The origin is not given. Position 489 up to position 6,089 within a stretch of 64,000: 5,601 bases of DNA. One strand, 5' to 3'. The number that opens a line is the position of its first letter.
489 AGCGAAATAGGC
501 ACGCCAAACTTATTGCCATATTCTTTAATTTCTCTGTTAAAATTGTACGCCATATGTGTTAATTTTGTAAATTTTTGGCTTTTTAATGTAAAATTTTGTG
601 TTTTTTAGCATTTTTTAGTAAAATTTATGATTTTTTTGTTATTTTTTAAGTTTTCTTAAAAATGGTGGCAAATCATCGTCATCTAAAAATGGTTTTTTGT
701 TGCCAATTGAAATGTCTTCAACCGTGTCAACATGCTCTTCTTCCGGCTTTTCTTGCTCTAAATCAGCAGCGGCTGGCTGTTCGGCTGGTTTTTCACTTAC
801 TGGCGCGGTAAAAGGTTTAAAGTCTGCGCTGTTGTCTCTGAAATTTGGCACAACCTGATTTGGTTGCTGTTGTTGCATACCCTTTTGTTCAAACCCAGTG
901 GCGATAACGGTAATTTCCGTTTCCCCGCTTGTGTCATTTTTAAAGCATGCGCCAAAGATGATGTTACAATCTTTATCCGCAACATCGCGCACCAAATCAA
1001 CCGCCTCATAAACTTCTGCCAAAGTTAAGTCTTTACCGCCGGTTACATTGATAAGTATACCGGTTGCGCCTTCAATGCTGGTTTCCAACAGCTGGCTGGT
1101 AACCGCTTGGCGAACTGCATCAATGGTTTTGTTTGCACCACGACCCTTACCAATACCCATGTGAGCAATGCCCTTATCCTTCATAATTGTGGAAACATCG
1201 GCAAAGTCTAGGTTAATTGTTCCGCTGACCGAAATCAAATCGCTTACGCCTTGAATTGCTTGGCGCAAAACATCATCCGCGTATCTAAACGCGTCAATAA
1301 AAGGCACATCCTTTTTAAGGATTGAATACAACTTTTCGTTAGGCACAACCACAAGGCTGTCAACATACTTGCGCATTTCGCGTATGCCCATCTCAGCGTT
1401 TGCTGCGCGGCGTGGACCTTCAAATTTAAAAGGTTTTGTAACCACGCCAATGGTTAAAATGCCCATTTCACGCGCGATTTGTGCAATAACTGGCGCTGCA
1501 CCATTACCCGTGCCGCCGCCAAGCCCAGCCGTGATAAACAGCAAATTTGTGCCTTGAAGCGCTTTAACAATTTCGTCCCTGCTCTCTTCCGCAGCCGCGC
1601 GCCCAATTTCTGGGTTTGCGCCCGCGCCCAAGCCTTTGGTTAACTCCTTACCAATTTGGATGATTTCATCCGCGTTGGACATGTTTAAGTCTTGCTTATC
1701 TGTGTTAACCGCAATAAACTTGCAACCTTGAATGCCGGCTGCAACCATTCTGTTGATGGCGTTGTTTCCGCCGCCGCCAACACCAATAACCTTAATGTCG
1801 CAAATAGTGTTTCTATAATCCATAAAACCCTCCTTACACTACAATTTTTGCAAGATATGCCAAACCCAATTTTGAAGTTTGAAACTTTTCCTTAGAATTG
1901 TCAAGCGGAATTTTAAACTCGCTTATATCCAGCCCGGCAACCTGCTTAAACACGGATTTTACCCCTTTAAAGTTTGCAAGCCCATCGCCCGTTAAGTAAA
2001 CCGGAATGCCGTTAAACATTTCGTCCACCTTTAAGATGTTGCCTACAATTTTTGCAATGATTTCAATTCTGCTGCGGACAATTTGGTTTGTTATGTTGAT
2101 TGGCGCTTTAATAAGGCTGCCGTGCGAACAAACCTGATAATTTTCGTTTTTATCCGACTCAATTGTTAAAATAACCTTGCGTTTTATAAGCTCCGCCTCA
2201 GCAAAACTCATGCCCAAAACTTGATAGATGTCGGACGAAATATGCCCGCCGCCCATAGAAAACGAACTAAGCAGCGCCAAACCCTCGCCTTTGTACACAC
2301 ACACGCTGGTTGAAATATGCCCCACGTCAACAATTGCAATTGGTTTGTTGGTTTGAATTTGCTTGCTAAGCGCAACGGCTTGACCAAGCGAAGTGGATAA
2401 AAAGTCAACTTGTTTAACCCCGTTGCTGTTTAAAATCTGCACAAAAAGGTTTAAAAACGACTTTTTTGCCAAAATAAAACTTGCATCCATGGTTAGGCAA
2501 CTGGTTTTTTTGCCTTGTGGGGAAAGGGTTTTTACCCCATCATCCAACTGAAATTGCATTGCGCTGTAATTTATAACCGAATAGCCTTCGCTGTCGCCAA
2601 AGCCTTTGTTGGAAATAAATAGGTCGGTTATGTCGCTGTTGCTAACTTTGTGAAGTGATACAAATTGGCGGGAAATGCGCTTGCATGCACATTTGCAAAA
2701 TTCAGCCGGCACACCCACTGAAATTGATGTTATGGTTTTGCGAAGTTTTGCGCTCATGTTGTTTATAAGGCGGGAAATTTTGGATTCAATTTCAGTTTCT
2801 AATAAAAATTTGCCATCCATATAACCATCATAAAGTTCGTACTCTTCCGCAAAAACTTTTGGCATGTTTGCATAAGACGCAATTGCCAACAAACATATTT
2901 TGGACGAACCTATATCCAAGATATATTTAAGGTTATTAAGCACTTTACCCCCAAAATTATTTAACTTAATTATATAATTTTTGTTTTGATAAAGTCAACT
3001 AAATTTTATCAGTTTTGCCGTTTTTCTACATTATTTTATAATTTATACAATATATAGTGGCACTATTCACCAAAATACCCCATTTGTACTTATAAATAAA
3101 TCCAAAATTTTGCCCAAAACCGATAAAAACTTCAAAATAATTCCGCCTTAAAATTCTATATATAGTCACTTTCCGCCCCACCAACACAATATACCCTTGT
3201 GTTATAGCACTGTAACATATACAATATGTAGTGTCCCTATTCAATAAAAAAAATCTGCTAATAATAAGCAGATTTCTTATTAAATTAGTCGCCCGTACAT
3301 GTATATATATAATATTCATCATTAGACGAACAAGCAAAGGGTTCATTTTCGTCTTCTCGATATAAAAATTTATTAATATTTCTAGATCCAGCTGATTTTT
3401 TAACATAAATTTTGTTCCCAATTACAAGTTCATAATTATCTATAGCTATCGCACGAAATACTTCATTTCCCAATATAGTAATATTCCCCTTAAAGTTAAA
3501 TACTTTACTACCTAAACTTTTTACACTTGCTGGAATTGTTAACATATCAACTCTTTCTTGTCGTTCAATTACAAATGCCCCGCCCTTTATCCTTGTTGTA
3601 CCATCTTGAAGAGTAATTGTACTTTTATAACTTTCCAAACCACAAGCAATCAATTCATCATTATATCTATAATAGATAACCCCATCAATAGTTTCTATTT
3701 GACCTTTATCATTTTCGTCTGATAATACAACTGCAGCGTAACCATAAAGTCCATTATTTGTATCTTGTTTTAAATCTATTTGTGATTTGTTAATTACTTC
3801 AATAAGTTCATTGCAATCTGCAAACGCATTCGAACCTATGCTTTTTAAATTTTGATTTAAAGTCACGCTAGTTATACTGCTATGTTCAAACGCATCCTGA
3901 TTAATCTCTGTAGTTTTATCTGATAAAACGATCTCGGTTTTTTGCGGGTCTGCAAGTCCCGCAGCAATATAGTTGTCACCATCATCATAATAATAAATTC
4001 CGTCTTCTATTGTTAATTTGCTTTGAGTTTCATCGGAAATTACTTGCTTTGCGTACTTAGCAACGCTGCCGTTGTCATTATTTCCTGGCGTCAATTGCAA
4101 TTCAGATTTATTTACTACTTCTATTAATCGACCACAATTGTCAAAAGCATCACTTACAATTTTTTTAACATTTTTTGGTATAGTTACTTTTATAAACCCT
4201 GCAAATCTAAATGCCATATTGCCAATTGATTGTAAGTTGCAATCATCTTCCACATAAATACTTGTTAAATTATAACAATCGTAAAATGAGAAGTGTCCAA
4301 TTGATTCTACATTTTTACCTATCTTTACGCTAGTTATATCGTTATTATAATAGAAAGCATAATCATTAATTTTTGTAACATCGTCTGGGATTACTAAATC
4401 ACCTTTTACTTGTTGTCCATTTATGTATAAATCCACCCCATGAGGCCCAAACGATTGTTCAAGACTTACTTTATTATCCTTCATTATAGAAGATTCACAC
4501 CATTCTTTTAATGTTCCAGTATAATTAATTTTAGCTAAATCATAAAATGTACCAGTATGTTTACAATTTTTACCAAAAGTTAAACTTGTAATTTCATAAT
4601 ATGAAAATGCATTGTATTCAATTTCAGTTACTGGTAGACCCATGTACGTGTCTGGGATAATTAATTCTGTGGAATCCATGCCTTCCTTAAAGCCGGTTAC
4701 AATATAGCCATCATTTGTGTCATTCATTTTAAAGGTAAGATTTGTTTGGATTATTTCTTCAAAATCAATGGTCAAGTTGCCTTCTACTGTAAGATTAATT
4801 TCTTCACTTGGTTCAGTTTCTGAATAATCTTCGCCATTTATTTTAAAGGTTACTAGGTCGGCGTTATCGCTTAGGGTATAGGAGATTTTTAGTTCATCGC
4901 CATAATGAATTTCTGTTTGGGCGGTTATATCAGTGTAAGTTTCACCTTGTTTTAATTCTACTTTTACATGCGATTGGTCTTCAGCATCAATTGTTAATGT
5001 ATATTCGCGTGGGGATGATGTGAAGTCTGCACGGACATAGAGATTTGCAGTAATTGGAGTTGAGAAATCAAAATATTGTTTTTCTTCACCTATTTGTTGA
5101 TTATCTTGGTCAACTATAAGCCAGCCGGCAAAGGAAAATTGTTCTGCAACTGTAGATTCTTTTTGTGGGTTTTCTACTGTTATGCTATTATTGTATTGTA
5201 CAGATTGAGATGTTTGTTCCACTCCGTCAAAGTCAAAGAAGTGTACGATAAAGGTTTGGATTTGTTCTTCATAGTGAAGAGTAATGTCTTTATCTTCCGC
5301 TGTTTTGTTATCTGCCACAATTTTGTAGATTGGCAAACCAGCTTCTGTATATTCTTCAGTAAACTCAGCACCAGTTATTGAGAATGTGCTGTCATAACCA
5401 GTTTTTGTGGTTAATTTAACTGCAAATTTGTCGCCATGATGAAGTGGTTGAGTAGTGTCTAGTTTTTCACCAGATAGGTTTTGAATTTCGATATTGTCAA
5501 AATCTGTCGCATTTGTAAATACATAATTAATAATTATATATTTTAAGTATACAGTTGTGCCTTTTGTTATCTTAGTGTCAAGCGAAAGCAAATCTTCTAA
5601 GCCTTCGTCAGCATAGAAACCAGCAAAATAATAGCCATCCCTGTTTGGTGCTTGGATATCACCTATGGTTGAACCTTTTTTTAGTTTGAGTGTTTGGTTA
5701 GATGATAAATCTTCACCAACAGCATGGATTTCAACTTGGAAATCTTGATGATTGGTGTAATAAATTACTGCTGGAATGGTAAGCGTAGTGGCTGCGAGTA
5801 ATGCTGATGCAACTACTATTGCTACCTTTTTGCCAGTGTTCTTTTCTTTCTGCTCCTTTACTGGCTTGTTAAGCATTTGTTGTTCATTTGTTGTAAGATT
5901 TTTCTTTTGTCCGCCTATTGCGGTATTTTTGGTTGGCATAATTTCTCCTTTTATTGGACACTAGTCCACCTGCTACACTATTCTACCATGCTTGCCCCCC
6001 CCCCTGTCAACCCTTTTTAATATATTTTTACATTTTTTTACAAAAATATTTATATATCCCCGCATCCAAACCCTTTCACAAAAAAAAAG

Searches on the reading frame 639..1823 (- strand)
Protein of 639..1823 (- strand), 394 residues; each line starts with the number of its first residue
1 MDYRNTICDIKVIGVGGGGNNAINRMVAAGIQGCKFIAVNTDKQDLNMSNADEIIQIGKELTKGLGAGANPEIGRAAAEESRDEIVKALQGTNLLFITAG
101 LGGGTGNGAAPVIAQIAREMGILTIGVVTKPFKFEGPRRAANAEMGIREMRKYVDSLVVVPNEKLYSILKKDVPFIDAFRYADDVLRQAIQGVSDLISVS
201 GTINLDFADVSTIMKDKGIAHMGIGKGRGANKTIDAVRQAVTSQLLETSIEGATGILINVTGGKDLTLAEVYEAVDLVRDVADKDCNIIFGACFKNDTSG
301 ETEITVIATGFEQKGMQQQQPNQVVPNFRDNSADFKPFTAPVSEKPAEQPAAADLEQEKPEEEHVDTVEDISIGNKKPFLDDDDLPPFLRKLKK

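Call 7: search_protein_families(library=pfam, proteins=[window:639-1823:-])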
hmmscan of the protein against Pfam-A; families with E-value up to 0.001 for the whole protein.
window:639-1823:- (394 aa): 2 families
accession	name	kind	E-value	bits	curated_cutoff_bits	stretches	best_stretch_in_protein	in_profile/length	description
PF00091.31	Tubulin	-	6.2e-53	180.3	33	1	10-169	2-189/190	Tubulin/FtsZ family, GTPase domain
PF12327.13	FtsZ_C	-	3.6e-29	101.3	27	1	218-312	1-95/95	FtsZ family, C-terminal domain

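Call 12: find_encoding_contigs(protein=window:639-1823:-, flank=8000, max_places=10)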
Protein window:639-1823:- (394 aa): no gene with exactly this product is on record in the collection.

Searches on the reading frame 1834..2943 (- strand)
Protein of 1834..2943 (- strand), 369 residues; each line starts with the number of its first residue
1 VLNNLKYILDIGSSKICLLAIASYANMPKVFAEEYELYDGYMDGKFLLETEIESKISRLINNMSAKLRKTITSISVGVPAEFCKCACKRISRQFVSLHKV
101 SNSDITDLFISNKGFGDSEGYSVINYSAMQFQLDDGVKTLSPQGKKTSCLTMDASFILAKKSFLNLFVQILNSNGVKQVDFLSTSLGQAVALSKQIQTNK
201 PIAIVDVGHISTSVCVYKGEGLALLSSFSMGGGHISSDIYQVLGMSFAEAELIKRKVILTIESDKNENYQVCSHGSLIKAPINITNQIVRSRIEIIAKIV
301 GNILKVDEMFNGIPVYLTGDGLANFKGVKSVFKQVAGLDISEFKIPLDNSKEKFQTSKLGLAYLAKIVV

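Call 7: search_protein_families(library=pfam, proteins=[window:1834-2943:-])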
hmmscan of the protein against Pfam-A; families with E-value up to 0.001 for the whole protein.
window:1834-2943:- (369 aa): 2 families
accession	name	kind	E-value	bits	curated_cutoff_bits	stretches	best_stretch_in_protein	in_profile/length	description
PF14450.12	FtsA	-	4.7e-13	50.1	31.8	1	203-339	1-106/127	Cell division protein FtsA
PF11104.14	PilM_2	-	5.7e-06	25.9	27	1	197-259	177-239/340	Type IV pilus assembly protein PilM;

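Call 14: find_related_loci(query=window:1834-2943:-, collection=genome_contigs, flank=8000)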
Query window:1834-2943:- (369 aa) in genome_contigs; peptide patterns used: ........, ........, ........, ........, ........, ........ (x = any residue, [..] = any of these).
52 stretches matched a pattern; 1 encode a relative of the query (tblastn E <= 1e-3); 1 distinct loci.
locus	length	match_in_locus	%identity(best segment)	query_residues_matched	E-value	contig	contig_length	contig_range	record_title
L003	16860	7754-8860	88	1-369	0e+0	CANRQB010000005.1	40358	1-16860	MAG: uncultured Clostridia bacterium isolate Lapin-017__bin20 genome assembly, contig: Lapin-017__NODE_399_length_40358_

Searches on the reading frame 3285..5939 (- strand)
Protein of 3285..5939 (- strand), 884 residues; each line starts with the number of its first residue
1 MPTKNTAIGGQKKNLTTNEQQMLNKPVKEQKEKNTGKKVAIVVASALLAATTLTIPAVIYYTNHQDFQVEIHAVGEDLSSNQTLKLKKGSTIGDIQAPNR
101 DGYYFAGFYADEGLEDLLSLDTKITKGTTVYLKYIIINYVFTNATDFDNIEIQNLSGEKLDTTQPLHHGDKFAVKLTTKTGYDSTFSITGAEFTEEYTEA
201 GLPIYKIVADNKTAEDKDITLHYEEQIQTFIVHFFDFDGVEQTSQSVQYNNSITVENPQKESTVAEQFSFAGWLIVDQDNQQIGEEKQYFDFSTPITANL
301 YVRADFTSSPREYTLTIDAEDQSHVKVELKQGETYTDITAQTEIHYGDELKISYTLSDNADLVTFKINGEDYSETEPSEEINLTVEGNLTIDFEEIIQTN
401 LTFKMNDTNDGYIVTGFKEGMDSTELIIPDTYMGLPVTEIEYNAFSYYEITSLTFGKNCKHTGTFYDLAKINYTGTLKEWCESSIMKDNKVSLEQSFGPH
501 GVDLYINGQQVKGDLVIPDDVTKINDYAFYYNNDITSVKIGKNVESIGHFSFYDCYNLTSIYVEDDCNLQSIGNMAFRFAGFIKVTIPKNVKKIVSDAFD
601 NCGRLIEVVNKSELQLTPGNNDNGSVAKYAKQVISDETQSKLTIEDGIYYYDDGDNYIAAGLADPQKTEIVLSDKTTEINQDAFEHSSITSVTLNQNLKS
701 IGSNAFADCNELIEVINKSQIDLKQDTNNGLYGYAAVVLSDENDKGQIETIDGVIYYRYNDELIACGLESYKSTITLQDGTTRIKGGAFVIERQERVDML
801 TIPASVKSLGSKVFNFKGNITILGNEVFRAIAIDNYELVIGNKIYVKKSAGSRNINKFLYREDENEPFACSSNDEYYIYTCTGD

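Call 7: search_protein_families(library=pfam, proteins=[window:3285-5939:-])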
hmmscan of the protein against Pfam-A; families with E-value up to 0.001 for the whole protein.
window:3285-5939:- (884 aa): 2 families
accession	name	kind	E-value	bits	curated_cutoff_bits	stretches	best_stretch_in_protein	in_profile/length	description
PF13306.12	LRR_5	-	1e-34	119.6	27.7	2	515-613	16-111/127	BspA type Leucine rich repeat region (6 copies)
PF09479.16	Flg_new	-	7.5e-06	26.4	27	1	71-131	5-63/65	Listeria-Bacteroides repeat domain (List_Bact_rpt)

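Call 8: find_encoding_contigs(protein=window:3285-5939:-, flank=3000, max_places=10)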
Protein window:3285-5939:- (884 aa): no gene with exactly this product is on record in the collection.

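Call 10: find_related_loci(query=window:3285-5939:-, collection=genome_contigs, flank=4000)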
Query window:3285-5939:- (884 aa) in genome_contigs; peptide patterns used: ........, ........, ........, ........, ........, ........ (x = any residue, [..] = any of these).
63 stretches matched a pattern; 2 encode a relative of the query (tblastn E <= 1e-3); 2 distinct loci.
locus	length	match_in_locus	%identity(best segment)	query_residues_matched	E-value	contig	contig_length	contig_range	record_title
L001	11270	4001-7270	32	386-830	9e-29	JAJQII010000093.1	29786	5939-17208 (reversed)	MAG: Clostridia bacterium isolate U.9_5 NODE_206_length_29786_cov_9.316841, whole genome shotgun sequence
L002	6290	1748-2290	38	503-839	6e-13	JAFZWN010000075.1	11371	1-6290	MAG: Clostridiales bacterium isolate RGIG8162 Water_buffalos_Rumen-3__c956538, whole genome shotgun sequence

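Call 11: find_homologous_proteins(query=window:3285-5939:-)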
Query window:3285-5939:- (884 aa): 41 proteins with E <= 0.001 among 8000 candidates.
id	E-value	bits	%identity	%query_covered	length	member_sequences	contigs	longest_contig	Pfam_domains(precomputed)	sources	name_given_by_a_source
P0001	0.0e+0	1975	100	100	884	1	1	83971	PF13306.13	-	-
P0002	8.9e-77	278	30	39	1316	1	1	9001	PF13306.13,PF13855.13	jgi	jgi:hypothetical protein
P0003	7.8e-62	228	30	33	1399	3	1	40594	PF13306.13,PF13855.13,PF00041.28,PF23952.2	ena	-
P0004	9.1e-46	175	30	25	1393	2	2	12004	PF13306.13,PF22148.2,PF05725.19,PF13855.13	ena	-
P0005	9.9e-45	172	30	39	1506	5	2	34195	PF13306.13,PF12799.14,PF13855.13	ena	-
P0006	1.4e-35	141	25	34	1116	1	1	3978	PF13306.13,PF13855.13,PF23952.2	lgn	-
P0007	2.4e-33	134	29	44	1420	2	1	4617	PF09479.17,PF13306.13,PF13855.13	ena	-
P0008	3.0e-31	127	31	12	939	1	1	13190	PF13306.13,PF12799.14,PF13855.13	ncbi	-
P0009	7.0e-31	126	27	44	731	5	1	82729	PF13306.13,PF13855.13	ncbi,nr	ncbi:MAG: leucine-rich repeat domain-containing protein, partial [Oscillospiraceae bacterium]|nr:leu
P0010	2.0e-30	124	34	24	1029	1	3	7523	PF09479.17,PF13306.13,PF00404.25,PF13855.13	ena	-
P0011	7.3e-30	122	28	37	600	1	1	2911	PF13306.13,PF13855.13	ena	-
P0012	7.6e-27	112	27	35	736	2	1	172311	PF13306.13,PF00659.25,PF13855.13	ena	-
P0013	3.5e-26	110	27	23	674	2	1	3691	PF13306.13,PF13855.13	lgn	-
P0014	7.1e-26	109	25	32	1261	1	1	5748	PF13306.13,PF00404.25,PF00963.25,PF12799.14,PF13855.13,PF23952.2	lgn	-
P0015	3.1e-24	104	26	44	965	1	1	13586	PF13306.13,PF12799.14,PF13855.13,PF00041.28,PF23952.2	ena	-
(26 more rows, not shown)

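Call 20: find_related_loci(query=window:3285-5939:-, collection=metagenome_contigs, flank=3000)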
Query window:3285-5939:- (884 aa) in metagenome_contigs; peptide patterns used: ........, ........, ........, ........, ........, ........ (x = any residue, [..] = any of these).
86 stretches matched a pattern, but none encodes a relative of the query by tblastn (E <= 1e-3).
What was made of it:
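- Tried and rejected: Protein-based locus searches found only relatives at 32-38% identity (call 10) or nothing (call 20).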

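Call 37: search_protein_families(library=pfam, alignment_id=A1, max_evalue=0.001)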
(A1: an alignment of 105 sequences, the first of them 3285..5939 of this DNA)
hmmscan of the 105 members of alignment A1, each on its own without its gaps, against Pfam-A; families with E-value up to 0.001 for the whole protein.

A. member 1, window:3285-5939:- (884 aa): 2 families
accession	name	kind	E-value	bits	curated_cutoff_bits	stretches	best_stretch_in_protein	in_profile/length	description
PF13306.12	LRR_5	-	1e-34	119.6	27.7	2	515-613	16-111/127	BspA type Leucine rich repeat region (6 copies)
PF09479.16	Flg_new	-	7.5e-06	26.4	27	1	71-131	5-63/65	Listeria-Bacteroides repeat domain (List_Bact_rpt)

B. families by the number of members that match (of 105 scanned): 74 families (the first 25 are shown)
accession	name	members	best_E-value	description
PF13855.12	LRR_8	6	7.8e-13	Leucine rich repeat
PF07963.17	N_methyl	6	4.1e-08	Prokaryotic N-terminal methylation motif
PF12799.13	LRR_4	4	8.5e-13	Leucine Rich repeats (2 copies)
PF09479.16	Flg_new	3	6.7e-50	Listeria-Bacteroides repeat domain (List_Bact_rpt)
PF23598.1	LRR_14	3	6.8e-07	Leucine-rich repeat region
PF03382.20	DUF285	2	1.7e-75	Mycoplasma protein of unknown function, DUF285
PF13306.12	LRR_5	2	5.3e-42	BspA type Leucine rich repeat region (6 copies)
PF00005.33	ABC_tran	2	4.2e-24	ABC transporter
PF01926.29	MMR_HSR1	2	1e-13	50S ribosome-binding GTPase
PF19789.6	DUF6273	2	2.4e-12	Domain of unknown function (DUF6273)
PF00560.39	LRR_1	2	9e-12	Leucine Rich Repeat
PF14903.11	WG_beta_rep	2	3.1e-11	WG containing repeat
PF23952.1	LRR_EndoS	2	7.4e-06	Endo-beta-N-acetylglucosaminidase EndoS LRR domain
PF24758.1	LRR_At5g56370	2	9.4e-05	FBD-associated F-box protein At5g56370, LRR repeats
PF25183.1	OMP_b-brl_4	1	6.9e-233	Outer membrane beta barrel domain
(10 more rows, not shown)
